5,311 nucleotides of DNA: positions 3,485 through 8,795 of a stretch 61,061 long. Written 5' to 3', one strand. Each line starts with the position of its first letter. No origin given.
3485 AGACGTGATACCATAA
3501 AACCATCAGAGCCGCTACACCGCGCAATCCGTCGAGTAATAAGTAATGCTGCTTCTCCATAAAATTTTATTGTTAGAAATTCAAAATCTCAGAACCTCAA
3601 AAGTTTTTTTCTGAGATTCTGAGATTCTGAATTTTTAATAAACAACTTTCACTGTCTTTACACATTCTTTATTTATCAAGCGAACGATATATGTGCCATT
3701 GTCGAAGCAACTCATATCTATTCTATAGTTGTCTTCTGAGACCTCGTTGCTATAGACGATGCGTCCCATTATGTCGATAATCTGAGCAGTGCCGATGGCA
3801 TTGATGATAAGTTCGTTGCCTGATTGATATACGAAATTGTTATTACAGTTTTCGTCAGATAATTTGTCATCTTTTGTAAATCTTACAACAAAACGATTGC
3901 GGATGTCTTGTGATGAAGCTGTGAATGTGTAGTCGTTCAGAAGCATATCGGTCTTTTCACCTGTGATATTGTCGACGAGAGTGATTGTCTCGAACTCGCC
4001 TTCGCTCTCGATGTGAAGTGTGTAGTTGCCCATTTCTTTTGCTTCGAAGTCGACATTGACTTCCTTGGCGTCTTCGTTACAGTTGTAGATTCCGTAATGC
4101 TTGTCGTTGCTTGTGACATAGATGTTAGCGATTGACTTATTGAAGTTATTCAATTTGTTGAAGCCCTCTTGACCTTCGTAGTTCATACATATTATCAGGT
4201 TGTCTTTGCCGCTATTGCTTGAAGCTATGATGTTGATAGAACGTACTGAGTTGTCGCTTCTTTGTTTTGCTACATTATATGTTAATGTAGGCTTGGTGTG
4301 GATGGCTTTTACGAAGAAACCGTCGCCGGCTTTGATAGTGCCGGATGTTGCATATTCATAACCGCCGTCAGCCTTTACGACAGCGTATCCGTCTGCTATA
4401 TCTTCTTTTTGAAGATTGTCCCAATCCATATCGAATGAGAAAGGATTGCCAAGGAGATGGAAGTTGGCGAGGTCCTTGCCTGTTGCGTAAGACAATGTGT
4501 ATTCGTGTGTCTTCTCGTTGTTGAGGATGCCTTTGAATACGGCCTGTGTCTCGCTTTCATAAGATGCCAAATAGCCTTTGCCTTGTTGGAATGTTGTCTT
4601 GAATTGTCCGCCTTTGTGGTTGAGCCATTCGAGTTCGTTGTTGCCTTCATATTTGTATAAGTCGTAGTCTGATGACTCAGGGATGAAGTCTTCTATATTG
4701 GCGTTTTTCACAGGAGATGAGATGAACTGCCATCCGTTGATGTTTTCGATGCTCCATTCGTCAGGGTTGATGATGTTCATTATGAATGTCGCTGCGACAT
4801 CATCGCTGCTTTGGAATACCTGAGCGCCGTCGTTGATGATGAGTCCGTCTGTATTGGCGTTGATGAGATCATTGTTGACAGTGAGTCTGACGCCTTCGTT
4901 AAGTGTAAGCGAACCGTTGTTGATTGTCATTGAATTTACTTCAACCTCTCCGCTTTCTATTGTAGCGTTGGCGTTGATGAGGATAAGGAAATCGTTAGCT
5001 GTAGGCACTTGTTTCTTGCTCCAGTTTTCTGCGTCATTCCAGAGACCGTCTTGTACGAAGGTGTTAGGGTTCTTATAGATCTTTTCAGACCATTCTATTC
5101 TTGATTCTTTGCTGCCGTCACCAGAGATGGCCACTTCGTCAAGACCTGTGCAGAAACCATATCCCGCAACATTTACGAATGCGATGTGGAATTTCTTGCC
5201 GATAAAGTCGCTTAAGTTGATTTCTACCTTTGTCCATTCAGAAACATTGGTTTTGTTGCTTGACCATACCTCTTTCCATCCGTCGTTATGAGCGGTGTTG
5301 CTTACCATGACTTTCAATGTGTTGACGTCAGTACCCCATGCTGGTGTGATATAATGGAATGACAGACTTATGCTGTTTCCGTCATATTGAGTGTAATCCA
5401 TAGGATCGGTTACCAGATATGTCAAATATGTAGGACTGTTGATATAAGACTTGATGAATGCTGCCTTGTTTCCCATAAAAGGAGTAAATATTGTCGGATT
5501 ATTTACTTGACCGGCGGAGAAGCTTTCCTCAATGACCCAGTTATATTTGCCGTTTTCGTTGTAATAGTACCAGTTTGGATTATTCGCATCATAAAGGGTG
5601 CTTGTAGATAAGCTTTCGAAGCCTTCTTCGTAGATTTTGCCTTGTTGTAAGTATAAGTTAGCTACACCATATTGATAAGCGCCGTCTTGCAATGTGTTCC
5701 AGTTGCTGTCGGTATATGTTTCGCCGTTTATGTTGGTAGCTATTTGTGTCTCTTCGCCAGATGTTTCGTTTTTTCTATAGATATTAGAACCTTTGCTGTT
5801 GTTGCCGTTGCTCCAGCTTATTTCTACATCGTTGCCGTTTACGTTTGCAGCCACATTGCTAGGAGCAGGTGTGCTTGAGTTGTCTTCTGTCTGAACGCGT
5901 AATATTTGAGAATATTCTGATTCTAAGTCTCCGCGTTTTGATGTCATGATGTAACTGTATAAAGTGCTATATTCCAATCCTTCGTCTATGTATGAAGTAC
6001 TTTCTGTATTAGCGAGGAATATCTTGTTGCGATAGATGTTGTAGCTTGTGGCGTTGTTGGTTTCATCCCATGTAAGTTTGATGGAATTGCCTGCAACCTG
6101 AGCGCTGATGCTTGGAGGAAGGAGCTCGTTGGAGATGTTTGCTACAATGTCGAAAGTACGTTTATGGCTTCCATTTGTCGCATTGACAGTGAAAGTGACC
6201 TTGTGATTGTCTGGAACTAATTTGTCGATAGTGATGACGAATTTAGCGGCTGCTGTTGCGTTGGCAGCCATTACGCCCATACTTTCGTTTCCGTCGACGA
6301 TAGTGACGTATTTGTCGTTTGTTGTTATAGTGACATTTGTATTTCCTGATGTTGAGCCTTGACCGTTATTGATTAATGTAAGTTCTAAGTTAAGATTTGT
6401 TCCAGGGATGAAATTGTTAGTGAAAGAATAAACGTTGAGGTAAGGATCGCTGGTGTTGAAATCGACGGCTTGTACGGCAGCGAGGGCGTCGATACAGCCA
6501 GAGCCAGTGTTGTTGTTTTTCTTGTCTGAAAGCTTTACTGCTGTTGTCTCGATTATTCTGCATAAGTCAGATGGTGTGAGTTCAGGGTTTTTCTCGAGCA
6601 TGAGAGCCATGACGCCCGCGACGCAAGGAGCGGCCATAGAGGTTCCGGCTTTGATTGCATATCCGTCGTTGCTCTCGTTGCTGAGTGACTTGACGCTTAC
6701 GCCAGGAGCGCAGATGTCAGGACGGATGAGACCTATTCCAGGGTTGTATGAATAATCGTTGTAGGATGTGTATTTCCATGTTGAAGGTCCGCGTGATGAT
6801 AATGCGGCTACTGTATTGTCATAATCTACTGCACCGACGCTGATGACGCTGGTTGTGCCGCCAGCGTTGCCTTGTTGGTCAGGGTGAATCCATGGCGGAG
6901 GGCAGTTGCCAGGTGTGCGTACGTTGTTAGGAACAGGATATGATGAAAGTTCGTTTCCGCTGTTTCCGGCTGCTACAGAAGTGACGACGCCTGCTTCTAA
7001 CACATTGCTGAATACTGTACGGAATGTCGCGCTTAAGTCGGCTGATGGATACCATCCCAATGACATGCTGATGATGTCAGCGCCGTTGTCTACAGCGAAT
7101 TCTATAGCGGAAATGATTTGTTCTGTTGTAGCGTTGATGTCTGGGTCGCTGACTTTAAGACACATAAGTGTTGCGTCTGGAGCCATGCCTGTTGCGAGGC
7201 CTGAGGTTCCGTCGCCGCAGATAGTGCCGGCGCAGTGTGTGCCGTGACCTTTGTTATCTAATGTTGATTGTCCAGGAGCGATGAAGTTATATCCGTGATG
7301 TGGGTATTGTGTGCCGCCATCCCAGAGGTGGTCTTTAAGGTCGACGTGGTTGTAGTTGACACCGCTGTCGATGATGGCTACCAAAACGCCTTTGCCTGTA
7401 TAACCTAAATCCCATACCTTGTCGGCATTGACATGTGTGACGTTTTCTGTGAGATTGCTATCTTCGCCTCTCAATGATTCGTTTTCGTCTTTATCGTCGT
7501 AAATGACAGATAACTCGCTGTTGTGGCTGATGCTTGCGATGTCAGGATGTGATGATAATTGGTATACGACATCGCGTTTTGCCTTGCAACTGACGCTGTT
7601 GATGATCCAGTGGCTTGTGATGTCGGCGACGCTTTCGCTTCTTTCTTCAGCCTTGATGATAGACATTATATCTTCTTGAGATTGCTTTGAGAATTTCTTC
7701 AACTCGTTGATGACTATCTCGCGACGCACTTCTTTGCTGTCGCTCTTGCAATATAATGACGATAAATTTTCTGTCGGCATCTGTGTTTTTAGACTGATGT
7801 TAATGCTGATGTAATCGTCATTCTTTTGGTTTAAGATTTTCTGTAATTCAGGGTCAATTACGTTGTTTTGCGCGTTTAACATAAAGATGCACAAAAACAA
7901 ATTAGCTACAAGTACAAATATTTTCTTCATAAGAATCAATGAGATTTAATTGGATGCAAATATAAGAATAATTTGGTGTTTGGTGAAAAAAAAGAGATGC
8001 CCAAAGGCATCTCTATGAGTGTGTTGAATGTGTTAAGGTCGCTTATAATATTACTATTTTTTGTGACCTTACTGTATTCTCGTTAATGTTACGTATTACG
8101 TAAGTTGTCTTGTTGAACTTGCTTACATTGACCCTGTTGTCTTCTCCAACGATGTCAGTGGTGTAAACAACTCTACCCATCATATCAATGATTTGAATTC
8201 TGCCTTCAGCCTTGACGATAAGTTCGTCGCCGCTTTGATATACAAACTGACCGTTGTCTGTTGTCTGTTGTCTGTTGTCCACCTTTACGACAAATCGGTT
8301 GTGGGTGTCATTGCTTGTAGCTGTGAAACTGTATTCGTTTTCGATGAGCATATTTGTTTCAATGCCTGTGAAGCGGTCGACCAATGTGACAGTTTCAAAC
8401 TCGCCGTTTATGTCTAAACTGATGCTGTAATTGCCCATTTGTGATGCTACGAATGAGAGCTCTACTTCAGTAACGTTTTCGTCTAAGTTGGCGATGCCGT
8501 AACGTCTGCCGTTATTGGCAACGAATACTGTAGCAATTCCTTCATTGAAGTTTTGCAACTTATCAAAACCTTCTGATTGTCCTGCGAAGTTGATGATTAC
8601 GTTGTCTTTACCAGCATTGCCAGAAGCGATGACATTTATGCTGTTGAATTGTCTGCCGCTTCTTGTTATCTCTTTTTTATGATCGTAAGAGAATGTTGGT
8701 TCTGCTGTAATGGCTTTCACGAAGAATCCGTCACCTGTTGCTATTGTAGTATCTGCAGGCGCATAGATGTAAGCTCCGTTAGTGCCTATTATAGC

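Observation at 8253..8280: Heptanucleotide tandem repeat in frame just upstream of the T9SS sorting domain of S8 paralog B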

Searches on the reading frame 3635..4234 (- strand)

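Call 43: search_protein_families(library=ncbifam, proteins=[window:3635-4234:-], max_evalue=0.01)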
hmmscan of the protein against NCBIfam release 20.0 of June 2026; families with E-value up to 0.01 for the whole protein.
window:3635-4234:- (199 aa): 1 family
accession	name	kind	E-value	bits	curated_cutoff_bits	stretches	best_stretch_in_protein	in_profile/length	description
TIGR04183.1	Por_Secre_tail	domain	2.3e-07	30.7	23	1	136-198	13-70/72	T9SS type A sorting domain-containing protein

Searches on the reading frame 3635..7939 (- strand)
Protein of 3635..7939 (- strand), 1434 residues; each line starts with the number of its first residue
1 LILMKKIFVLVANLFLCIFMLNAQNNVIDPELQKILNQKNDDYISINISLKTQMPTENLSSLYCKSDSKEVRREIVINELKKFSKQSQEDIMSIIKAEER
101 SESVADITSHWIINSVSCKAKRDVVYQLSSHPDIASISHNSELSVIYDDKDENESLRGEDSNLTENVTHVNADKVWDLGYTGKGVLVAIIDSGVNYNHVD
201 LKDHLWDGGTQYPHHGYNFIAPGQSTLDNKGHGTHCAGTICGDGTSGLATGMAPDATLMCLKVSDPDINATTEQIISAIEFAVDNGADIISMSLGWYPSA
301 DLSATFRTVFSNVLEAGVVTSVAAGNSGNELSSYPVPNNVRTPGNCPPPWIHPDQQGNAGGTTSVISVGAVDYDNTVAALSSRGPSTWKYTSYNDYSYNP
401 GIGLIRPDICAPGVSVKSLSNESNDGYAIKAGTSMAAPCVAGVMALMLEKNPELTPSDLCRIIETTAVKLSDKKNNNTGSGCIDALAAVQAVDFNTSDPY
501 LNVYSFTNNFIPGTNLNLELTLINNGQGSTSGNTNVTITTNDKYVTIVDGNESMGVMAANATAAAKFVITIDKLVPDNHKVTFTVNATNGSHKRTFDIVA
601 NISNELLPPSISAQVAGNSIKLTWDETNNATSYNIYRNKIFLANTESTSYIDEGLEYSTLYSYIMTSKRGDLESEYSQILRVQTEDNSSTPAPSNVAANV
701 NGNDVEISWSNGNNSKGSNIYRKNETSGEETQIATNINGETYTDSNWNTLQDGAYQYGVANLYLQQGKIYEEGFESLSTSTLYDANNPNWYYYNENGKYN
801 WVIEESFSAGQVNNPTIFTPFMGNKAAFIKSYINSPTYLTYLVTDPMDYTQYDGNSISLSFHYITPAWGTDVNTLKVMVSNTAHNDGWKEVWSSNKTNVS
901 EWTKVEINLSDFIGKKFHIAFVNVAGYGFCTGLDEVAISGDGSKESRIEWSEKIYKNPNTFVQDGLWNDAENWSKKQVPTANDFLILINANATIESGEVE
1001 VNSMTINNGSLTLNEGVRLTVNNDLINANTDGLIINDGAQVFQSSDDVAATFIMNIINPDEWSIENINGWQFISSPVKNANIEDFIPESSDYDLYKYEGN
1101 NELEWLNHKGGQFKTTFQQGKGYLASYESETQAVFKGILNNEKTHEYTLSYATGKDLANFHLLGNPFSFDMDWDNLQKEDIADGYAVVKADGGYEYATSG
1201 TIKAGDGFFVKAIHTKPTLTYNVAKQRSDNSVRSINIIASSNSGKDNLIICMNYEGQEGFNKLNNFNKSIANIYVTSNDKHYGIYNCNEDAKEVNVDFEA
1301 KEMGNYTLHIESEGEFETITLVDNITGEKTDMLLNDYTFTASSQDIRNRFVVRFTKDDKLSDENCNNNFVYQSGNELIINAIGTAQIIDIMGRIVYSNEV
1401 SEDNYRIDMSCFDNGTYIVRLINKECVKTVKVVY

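Call 42: search_protein_families(library=pfam, proteins=[window:3635-7939:-], max_evalue=0.001)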
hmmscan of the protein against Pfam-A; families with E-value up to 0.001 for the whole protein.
window:3635-7939:- (1434 aa): 3 families
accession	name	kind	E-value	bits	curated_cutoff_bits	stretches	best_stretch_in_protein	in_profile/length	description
PF00082.27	Peptidase_S8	-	8.7e-53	179.9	21.8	1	182-477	1-284/288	Subtilase family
PF00629.30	MAM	-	4.1e-05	23.9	26.4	1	856-939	72-153/158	MAM domain, meprin/A5/mu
PF18962.6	Por_Secre_tail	-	0.00022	21.9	27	1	1384-1432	23-73/75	Secretion system C-terminal sorting domain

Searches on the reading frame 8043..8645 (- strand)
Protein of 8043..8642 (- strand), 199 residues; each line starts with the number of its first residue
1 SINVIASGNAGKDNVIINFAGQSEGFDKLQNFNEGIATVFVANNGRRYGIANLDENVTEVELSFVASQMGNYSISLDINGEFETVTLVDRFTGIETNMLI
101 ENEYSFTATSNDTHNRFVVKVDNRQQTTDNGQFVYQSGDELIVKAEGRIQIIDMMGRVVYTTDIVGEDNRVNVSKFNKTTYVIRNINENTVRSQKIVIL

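Call 20: find_related_loci(query=A2, collection=genome_contigs, flank=1500)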
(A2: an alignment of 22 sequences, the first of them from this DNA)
Query A2 (200 aa) in genome_contigs; peptide patterns used: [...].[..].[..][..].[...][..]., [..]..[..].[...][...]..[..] (x = any residue, [..] = any of these).
250 stretches matched a pattern; 122 encode a relative of the query (tblastn E <= 1e-3); the best 80 are kept; 80 distinct loci.
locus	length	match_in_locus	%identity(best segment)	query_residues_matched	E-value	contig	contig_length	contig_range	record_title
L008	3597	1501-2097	73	1-199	2e-96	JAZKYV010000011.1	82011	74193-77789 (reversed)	MAG: Bacteroidales bacterium isolate T1900045097_TC20190091.MAGScoT_cleanbin_000007 SGB_4741_k141_34303, whole genome sh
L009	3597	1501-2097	69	1-199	2e-93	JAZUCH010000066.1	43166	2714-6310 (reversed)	MAG: Bacteroidales bacterium isolate T1900045314_YK20190003.MAGScoT_cleanbin_000021 SGB_6272_k141_1601015, whole genome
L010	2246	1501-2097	66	1-199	7e-90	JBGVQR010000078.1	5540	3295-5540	MAG: Candidatus Limimorpha sp. isolate fecal_MAG_16 fecal_MAG_16_contig_0079, whole genome shotgun sequence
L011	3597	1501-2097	66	1-199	6e-88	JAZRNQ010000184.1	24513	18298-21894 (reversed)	MAG: Bacteroidales bacterium isolate T1900045407_YK20190097.MAGScoT_cleanbin_000018 SGB_6995_k141_375927, whole genome s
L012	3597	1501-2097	65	1-199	2e-87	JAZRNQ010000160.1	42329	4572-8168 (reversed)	MAG: Bacteroidales bacterium isolate T1900045407_YK20190097.MAGScoT_cleanbin_000018 SGB_6995_k141_645209, whole genome s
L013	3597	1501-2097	68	1-200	8e-87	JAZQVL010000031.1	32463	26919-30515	MAG: Bacteroidales bacterium isolate T1900045170_TC20190164.MAGScoT_cleanbin_000017 SGB_5180_k141_1681714, whole genome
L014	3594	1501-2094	66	1-199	3e-86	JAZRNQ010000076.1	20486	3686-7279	MAG: Bacteroidales bacterium isolate T1900045407_YK20190097.MAGScoT_cleanbin_000018 SGB_6995_k141_892123, whole genome s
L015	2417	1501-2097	66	1-199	3e-86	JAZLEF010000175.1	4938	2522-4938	MAG: Bacteroidales bacterium isolate T1900045022_TC20190015.MAGScoT_cleanbin_000022 SGB_4411_k141_1262491, whole genome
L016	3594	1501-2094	66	2-200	2e-81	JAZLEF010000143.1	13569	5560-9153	MAG: Bacteroidales bacterium isolate T1900045022_TC20190015.MAGScoT_cleanbin_000022 SGB_4411_k141_600860, whole genome s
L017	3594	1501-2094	61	1-199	8e-80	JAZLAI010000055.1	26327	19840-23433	MAG: Bacteroidales bacterium isolate T1900045079_TC20190073.MAGScoT_cleanbin_000008 SGB_4647_k141_2461913, whole genome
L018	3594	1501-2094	62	2-199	4e-79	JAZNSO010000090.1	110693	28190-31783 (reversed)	MAG: Bacteroidales bacterium isolate T1900044809_TS20190275.MAGScoT_cleanbin_000008 SGB_2770_k141_1280838, whole genome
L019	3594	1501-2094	60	1-199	5e-79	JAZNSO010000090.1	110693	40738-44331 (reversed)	MAG: Bacteroidales bacterium isolate T1900044809_TS20190275.MAGScoT_cleanbin_000008 SGB_2770_k141_1280838, whole genome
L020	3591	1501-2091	61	2-199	9e-79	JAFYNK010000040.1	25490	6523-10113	MAG: Bacteroidales bacterium isolate RGIG7249 Water_buffalos_Cecum-3__c324366, whole genome shotgun sequence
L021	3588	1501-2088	62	2-199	5e-78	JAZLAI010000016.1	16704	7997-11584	MAG: Bacteroidales bacterium isolate T1900045079_TC20190073.MAGScoT_cleanbin_000008 SGB_4647_k141_2462373, whole genome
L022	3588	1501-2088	61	2-199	4e-78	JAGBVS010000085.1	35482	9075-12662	MAG: Bacteroidales bacterium isolate RGIG9490 Yak_Cecum-5__c300807, whole genome shotgun sequence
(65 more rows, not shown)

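Call 22: find_related_loci(query=A2, collection=metagenome_contigs, flank=1200)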
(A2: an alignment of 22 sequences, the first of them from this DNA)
Query A2 (200 aa) in metagenome_contigs; peptide patterns used: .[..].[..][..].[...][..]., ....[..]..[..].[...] (x = any residue, [..] = any of these).
504 stretches matched a pattern; 38 encode a relative of the query (tblastn E <= 1e-3); 38 distinct loci.
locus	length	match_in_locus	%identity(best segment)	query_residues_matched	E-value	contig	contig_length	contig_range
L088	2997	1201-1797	69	1-199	1e-94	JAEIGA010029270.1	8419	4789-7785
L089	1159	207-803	65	1-199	2e-93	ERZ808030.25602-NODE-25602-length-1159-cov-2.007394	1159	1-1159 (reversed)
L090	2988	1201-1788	62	2-199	1e-78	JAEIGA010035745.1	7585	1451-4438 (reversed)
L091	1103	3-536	61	21-199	1e-75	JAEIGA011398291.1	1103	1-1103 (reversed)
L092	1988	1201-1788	56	3-200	5e-71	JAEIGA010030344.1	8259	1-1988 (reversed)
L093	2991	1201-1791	60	2-199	2e-65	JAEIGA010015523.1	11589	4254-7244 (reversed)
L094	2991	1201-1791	60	2-199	5e-64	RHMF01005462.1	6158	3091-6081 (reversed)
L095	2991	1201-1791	53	3-199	3e-63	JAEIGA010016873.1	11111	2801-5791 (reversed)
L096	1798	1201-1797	52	2-199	1e-62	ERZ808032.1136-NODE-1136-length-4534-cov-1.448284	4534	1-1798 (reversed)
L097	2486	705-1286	51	3-199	2e-61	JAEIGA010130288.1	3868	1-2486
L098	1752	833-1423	50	1-200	1e-61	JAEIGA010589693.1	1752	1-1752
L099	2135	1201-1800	51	3-200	2e-58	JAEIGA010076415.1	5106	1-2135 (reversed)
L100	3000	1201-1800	50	3-200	3e-57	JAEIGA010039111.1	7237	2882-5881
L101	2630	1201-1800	48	3-199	5e-56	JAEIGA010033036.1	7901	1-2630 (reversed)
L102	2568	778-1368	51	3-200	2e-55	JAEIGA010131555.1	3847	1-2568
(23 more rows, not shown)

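Call 43: search_protein_families(library=ncbifam, proteins=[window:8043-8642:-], max_evalue=0.01)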
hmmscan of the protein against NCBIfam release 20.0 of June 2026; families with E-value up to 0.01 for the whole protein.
window:8043-8642:- (199 aa): 4 families
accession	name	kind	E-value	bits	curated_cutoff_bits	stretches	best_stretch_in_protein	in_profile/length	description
TIGR04183.1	Por_Secre_tail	domain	7.4e-06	25.9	23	1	135-198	13-71/72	T9SS type A sorting domain-containing protein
NF052644.1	T9SS_DNase_Rie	equivalog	8.1e-05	22.1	260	1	138-197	191-249/251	T9SS-dependent surface endonuclease, AS87_RS02955 family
NF050177.1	TapA_OM_Porphy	equivalog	0.00027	19.8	500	1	141-198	486-543/544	TapA/TapC family T9SS-dependent outer membrane protein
NF053773.1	BSAP5i_fam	equivalog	0.0068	16.4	150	0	106-163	16-75/135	BSAP-5i family immunity protein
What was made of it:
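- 8046..8246 (-): T9SS type A C-terminal sorting domain, residues 1971-2037, beginning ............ The stop codon is at 8043-8045. TIGR04183 25.9 bits, cut-off 23 (call 43).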

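Call 51: predict_structure(alignment_id=A2)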
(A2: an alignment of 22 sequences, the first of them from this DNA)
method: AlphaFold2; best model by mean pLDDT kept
length: 200 residues; sequences in the alignment: 22
mean_pLDDT: 87.0   pTM: 0.60
mean pLDDT of the five models: 87.0, 87.0, 85.9, 85.8, 84.0
residues with pLDDT >= 90: 99; 70-90: 85; 50-70: 10; < 50: 6
segments of 3 or more residues with pLDDT < 50: 126-131
pLDDT, mean of each block of 10 residues (from residue 1): 95 95 81 90 90 88 93 95 89 89 92 87 58 78 89 90 82 90 86 84
secondary structure, 60 per line:
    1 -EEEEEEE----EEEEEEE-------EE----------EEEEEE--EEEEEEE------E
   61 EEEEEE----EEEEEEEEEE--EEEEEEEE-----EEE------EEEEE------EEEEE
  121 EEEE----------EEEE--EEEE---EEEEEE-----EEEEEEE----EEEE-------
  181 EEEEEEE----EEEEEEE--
elements in order: E2-8 E13-19 E39-44 E47-53 E60-66 E71-80 E83-90 E96-98 E105-109 E116-124 E135-138 E141-144 E148-153 E159-165 E170-173 E181-187 E192-198
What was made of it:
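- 8046..8246 (-): AF2 model shows a seven-strand beta domain, E135-198 of the last 200 aa (call 51).
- On T9SS type A cargo protein: AF2 shows a seven-strand beta domain (call 51).
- AF2: the only segment with pLDDT below 50 is QQTTDN, between strands E116-124 and E135-138 (call 51).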
